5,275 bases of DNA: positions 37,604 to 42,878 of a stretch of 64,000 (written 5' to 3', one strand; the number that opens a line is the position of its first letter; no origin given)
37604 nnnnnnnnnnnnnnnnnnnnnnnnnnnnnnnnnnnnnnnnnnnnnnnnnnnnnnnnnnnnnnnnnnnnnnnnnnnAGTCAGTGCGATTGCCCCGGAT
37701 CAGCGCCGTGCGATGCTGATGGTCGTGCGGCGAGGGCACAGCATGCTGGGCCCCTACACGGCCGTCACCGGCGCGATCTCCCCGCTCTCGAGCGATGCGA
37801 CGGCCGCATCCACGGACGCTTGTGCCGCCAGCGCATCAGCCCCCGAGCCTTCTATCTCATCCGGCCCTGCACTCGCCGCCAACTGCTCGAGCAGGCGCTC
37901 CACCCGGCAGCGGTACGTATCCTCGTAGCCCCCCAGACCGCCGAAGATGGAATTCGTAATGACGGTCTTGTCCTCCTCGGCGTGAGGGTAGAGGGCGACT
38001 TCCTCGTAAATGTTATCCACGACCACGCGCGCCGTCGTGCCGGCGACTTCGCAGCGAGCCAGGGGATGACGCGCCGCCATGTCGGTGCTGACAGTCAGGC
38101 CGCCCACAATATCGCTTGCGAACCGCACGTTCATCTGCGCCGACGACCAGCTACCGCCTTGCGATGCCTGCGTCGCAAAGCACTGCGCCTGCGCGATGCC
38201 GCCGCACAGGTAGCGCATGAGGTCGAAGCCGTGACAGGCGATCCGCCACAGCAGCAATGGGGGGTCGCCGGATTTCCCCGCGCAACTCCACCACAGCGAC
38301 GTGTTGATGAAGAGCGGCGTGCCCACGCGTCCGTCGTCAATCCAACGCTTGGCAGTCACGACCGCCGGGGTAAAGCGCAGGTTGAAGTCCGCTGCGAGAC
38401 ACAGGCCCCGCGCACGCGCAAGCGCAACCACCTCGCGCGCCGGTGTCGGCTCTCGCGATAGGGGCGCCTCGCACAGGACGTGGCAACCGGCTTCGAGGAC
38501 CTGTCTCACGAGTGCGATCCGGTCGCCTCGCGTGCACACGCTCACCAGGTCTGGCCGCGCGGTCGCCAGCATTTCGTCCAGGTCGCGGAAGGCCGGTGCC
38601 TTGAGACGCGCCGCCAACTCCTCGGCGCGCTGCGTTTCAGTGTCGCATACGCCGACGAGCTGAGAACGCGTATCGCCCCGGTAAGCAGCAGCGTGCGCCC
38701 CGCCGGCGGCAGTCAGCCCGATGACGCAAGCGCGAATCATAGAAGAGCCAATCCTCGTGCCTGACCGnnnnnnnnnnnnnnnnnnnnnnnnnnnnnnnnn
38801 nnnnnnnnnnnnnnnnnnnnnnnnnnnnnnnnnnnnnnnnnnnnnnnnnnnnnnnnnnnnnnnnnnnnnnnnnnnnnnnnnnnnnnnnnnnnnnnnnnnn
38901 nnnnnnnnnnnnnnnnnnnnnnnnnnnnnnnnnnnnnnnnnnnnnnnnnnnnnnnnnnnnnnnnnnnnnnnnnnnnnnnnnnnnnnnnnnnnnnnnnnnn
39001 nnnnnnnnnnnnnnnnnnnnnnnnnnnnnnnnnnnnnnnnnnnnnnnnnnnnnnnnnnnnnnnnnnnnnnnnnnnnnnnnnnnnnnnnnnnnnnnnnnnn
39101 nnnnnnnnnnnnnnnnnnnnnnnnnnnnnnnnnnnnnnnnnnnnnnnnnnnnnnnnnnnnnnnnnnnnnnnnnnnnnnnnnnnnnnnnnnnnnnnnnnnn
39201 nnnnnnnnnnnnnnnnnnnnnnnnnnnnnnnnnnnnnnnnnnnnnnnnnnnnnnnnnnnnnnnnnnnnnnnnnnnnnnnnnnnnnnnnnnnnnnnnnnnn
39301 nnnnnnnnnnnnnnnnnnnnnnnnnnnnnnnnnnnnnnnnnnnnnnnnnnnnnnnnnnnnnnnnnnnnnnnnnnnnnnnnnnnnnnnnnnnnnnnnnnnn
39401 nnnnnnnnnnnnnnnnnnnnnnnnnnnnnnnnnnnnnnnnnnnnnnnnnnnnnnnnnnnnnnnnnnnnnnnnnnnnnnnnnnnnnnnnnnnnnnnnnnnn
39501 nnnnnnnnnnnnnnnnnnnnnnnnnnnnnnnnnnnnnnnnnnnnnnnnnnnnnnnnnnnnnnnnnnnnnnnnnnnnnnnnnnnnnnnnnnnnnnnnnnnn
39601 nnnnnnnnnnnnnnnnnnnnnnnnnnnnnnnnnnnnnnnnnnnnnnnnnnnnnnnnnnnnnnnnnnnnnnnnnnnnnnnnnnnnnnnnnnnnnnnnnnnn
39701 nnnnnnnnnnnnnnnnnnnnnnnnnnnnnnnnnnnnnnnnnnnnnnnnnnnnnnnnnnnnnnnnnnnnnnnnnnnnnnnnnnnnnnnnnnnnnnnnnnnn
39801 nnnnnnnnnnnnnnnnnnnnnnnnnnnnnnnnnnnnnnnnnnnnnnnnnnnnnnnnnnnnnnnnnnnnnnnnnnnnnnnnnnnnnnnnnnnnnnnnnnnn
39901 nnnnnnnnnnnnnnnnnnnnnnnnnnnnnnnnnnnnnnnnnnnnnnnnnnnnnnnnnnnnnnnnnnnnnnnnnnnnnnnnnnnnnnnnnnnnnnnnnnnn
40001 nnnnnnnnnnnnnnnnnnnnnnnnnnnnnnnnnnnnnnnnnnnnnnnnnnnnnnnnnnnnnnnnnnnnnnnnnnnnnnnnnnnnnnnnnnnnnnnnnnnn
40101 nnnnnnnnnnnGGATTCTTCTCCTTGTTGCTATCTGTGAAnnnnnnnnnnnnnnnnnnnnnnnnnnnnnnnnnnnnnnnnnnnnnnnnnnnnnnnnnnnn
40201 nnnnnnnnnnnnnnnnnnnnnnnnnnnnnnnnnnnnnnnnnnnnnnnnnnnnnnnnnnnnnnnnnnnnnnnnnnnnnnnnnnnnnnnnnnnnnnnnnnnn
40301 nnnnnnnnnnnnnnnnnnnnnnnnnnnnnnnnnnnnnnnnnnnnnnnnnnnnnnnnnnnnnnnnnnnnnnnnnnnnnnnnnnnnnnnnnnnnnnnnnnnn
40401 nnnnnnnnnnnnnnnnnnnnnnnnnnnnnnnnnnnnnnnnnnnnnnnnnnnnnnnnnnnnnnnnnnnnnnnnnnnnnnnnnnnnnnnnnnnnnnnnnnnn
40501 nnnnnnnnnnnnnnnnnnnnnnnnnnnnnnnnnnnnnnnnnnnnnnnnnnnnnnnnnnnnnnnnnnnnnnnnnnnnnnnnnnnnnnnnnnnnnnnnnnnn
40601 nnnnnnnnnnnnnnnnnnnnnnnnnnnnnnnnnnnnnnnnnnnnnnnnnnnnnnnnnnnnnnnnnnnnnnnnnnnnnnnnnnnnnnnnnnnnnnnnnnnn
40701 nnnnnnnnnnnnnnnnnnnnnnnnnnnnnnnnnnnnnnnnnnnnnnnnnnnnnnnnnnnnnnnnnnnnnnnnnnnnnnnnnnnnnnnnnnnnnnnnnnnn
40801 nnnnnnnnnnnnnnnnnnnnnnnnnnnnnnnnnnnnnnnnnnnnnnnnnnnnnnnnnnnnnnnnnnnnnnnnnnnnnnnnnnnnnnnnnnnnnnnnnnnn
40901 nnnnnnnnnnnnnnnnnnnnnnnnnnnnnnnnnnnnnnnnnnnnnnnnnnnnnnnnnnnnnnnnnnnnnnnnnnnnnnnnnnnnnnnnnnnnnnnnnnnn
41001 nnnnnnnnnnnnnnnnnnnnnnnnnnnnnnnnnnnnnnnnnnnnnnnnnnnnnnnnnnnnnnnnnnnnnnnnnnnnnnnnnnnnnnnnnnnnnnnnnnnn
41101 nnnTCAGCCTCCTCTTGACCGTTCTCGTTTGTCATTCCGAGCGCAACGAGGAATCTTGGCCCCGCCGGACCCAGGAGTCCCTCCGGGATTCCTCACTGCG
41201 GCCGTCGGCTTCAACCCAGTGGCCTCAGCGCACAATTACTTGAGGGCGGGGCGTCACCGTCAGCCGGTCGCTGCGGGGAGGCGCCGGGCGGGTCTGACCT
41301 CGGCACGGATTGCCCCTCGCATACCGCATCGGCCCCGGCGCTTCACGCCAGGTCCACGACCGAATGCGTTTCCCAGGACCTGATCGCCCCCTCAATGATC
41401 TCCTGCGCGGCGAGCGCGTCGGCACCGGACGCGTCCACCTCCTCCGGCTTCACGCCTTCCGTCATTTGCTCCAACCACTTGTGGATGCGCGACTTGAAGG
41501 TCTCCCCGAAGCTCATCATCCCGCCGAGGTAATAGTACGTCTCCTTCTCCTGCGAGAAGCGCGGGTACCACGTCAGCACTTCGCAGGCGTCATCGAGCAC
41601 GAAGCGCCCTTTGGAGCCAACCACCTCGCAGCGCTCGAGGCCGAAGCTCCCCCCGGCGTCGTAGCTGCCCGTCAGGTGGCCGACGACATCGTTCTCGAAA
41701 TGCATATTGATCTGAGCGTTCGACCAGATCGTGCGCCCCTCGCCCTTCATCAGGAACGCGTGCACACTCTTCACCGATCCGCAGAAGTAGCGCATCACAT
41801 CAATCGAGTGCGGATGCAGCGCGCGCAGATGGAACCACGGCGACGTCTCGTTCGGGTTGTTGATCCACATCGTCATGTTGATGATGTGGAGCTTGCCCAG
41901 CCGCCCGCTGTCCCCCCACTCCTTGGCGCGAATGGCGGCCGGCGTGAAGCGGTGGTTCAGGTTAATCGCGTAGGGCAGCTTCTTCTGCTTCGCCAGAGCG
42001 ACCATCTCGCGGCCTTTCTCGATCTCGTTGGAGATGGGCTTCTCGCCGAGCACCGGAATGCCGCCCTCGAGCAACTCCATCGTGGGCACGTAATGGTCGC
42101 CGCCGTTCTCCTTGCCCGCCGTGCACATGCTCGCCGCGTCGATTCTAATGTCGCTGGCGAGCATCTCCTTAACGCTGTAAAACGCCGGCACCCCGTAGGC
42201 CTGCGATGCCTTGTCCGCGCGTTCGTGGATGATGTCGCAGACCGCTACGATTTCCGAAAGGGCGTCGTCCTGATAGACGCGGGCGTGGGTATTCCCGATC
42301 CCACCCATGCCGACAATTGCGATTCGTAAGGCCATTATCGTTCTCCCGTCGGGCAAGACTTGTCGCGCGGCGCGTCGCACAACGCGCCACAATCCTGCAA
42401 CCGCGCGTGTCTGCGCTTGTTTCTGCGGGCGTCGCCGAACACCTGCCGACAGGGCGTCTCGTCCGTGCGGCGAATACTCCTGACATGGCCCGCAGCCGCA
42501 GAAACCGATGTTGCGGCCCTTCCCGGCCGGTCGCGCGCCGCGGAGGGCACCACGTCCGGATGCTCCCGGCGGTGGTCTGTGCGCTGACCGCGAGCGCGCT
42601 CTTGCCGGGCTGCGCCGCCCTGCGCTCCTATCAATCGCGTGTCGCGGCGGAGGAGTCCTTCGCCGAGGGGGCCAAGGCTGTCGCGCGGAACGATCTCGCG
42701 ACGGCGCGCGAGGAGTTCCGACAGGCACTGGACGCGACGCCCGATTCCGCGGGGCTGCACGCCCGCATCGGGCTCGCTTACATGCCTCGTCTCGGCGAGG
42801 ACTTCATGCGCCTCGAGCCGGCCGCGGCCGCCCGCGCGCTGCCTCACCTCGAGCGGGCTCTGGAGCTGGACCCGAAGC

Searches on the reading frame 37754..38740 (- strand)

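Call 42: search_protein_families(library=pfam, proteins=[window:37754-38740:-], max_evalue=0.00001)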
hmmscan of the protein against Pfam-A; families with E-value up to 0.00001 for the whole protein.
window:37754-38740:- (328 aa): 2 families
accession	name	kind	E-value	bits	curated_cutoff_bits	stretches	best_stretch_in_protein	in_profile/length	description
PF01408.29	GFO_IDH_MocA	-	7e-22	78.8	24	1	2-117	1-118/120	Oxidoreductase family, NAD-binding Rossmann fold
PF22725.1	GFO_IDH_MocA_C3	-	1e-12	48.6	27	1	128-239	2-123/124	GFO/IDH/MocA C-terminal domain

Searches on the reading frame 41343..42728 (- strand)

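Call 99: search_protein_families(library=pfam, proteins=[window:41343-42728:-], max_evalue=0.00001)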
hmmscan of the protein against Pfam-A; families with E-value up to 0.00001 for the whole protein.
window:41343-42728:- (461 aa): 3 families
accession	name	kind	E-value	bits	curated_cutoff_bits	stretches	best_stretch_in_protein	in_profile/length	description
PF01408.29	GFO_IDH_MocA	-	1.2e-22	81.3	24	1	134-255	1-118/120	Oxidoreductase family, NAD-binding Rossmann fold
PF22725.1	GFO_IDH_MocA_C3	-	5.2e-17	62.4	27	1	267-376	3-123/124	GFO/IDH/MocA C-terminal domain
PF02894.22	GFO_IDH_MocA_C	-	1.5e-08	35.1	22.9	1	288-460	32-218/218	Oxidoreductase family, C-terminal alpha/beta domain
